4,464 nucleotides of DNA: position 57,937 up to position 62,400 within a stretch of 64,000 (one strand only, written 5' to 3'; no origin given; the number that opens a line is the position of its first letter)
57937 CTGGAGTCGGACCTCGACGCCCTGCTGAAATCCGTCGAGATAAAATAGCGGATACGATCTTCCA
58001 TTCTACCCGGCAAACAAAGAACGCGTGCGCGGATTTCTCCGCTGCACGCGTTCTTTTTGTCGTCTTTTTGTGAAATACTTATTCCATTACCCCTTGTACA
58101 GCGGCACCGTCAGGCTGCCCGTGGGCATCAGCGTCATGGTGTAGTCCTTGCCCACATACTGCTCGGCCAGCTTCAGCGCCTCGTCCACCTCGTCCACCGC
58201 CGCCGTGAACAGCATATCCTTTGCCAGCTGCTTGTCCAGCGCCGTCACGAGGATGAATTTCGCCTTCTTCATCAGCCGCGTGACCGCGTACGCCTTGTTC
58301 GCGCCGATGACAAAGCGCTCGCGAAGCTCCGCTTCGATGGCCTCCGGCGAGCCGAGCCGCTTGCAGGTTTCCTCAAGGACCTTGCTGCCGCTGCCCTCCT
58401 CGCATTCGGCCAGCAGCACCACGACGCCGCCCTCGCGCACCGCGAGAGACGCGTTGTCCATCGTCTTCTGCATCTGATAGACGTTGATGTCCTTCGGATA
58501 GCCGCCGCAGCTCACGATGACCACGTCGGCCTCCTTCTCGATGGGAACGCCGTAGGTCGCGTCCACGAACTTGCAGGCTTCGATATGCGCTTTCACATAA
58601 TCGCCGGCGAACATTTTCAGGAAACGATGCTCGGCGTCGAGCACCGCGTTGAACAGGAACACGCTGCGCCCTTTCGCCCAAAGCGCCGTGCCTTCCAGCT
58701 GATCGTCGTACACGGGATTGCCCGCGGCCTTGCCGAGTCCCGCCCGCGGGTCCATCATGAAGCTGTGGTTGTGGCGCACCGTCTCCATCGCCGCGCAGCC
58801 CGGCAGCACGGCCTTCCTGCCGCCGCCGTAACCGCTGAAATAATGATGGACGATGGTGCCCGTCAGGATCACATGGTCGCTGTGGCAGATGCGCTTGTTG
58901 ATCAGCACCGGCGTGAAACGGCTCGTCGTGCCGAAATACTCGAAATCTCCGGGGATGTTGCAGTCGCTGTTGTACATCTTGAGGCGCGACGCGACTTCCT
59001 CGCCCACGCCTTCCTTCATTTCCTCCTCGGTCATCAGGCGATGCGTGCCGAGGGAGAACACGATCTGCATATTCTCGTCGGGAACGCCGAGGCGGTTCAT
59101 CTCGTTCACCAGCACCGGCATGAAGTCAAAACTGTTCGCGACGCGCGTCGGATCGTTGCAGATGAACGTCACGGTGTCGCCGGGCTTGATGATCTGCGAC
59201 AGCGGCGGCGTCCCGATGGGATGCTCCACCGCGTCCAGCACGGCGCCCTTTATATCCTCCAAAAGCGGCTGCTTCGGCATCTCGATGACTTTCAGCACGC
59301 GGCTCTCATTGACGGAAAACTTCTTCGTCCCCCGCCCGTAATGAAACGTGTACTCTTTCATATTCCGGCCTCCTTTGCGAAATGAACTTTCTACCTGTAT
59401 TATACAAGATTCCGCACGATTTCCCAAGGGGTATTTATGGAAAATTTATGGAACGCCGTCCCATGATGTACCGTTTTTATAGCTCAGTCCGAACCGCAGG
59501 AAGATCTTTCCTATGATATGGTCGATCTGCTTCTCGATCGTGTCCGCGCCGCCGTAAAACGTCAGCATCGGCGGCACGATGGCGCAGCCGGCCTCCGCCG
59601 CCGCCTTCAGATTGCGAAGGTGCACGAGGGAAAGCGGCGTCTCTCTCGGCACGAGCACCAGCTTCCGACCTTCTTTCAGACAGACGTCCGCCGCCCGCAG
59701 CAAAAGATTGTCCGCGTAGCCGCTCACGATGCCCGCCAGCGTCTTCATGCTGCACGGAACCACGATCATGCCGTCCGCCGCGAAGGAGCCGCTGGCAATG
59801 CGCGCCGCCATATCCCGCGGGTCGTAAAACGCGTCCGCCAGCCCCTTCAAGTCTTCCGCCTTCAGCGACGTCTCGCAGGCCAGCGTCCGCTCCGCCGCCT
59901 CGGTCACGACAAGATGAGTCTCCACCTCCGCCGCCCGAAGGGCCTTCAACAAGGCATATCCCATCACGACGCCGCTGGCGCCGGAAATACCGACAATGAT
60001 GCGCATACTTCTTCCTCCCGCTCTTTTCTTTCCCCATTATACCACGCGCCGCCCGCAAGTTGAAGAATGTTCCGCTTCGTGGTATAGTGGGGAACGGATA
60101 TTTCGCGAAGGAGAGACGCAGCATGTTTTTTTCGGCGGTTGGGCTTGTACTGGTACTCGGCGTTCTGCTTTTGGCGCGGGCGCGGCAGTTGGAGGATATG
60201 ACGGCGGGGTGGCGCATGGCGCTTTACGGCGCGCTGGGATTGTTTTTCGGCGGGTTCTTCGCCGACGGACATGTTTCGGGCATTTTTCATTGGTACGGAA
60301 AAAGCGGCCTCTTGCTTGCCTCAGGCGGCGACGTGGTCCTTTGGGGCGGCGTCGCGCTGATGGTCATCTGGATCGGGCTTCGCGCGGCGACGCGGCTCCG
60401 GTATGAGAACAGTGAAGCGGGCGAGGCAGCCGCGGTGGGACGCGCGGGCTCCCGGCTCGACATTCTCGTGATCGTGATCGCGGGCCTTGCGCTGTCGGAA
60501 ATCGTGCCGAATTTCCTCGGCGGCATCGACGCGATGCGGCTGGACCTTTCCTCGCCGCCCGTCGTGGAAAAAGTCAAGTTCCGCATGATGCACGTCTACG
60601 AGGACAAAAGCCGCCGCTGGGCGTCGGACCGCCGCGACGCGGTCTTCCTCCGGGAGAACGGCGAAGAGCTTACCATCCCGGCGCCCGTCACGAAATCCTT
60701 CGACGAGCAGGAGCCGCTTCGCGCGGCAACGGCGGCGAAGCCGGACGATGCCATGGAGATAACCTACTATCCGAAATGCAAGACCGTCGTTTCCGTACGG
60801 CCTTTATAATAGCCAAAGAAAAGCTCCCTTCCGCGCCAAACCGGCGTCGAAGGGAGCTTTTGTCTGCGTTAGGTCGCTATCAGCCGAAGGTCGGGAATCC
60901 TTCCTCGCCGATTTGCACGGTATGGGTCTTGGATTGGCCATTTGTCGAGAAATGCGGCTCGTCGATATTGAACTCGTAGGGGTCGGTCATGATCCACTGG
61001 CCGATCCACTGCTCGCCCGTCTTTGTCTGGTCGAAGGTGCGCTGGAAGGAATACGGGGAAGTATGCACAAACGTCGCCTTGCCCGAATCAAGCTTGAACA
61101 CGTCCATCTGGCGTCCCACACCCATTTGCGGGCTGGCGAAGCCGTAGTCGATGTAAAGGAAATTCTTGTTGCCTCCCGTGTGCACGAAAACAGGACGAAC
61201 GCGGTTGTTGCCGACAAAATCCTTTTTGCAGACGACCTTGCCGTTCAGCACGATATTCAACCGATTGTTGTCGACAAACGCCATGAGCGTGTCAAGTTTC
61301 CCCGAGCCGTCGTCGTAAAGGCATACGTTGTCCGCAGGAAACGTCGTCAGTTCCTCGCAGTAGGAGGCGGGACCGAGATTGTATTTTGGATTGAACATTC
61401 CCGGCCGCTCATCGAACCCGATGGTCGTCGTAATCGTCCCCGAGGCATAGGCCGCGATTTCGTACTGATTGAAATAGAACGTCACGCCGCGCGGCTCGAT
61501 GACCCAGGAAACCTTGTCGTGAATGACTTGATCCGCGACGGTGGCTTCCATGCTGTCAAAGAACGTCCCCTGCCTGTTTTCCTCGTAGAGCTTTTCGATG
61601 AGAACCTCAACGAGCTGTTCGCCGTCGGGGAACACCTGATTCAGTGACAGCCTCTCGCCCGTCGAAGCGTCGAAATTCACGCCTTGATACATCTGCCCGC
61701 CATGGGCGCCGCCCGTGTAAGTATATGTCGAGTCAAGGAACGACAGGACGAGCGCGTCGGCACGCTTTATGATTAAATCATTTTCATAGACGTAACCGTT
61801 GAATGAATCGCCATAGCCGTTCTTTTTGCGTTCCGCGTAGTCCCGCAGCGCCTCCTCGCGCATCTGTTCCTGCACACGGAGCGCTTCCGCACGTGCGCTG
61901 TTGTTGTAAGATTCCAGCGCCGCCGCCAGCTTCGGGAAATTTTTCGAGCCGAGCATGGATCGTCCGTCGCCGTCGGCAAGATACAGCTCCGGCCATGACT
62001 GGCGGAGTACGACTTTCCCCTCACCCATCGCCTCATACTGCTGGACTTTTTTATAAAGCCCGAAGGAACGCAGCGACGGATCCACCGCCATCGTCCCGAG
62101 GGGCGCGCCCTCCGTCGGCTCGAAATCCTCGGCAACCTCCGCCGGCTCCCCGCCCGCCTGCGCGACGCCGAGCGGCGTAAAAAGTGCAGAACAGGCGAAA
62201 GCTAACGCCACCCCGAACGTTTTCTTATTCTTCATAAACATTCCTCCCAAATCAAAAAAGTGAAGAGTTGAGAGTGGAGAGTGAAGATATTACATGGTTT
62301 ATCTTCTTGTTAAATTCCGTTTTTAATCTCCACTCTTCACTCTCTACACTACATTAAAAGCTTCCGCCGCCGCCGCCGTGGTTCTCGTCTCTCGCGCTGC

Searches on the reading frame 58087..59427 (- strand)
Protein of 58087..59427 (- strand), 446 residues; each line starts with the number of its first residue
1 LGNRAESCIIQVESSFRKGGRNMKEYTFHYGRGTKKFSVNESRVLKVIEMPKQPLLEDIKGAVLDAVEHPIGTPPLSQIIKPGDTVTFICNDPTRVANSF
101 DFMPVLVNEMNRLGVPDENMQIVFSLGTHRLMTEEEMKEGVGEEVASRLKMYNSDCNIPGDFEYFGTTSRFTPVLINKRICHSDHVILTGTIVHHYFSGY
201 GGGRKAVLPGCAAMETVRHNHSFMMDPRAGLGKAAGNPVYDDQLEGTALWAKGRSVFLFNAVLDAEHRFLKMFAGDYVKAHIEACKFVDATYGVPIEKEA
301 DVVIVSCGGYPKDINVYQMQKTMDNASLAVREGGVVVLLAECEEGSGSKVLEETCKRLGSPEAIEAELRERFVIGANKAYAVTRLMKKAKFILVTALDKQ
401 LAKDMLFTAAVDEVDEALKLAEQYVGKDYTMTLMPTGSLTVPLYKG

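Call 70: search_protein_families(library=pfam, proteins=[window:58087-59427:-], max_evalue=0.0001)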
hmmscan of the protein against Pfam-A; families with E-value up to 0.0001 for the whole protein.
window:58087-59427:- (446 aa): 2 families
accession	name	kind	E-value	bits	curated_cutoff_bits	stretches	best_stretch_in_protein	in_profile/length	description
PF09861.14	Lar_N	-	1.1e-60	204.7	23.3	1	30-231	1-203/204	Lactate racemase N-terminal domain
PF21113.2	LarA_C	-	5e-24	85.4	25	1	298-437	4-147/152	Lactate racemase C-terminal domain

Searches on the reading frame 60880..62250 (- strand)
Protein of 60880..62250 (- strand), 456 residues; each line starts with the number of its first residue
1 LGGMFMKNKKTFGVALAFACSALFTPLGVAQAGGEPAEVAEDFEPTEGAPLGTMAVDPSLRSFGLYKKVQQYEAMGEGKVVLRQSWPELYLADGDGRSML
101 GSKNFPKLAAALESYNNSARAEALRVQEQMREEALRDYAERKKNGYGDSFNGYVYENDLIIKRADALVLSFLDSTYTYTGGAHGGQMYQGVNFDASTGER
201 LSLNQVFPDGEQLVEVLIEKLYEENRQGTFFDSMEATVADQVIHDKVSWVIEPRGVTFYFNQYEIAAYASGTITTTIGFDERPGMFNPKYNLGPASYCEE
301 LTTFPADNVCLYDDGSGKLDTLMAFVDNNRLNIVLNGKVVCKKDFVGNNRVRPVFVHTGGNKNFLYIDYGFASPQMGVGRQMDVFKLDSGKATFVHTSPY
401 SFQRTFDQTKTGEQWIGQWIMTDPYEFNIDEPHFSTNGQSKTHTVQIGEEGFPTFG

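Call 70: search_protein_families(library=pfam, proteins=[window:60880-62250:-], max_evalue=0.0001)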
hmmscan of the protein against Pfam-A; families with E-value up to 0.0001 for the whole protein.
window:60880-62250:- (456 aa): 2 families
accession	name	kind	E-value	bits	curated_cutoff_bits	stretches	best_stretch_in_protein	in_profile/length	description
PF11738.13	DUF3298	-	1.4e-11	45.6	24.1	1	206-279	3-83/84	Protein of unknown function (DUF3298)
PF13739.11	PdaC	-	7.2e-08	33.9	29.1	1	113-184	27-93/95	Deacetylase PdaC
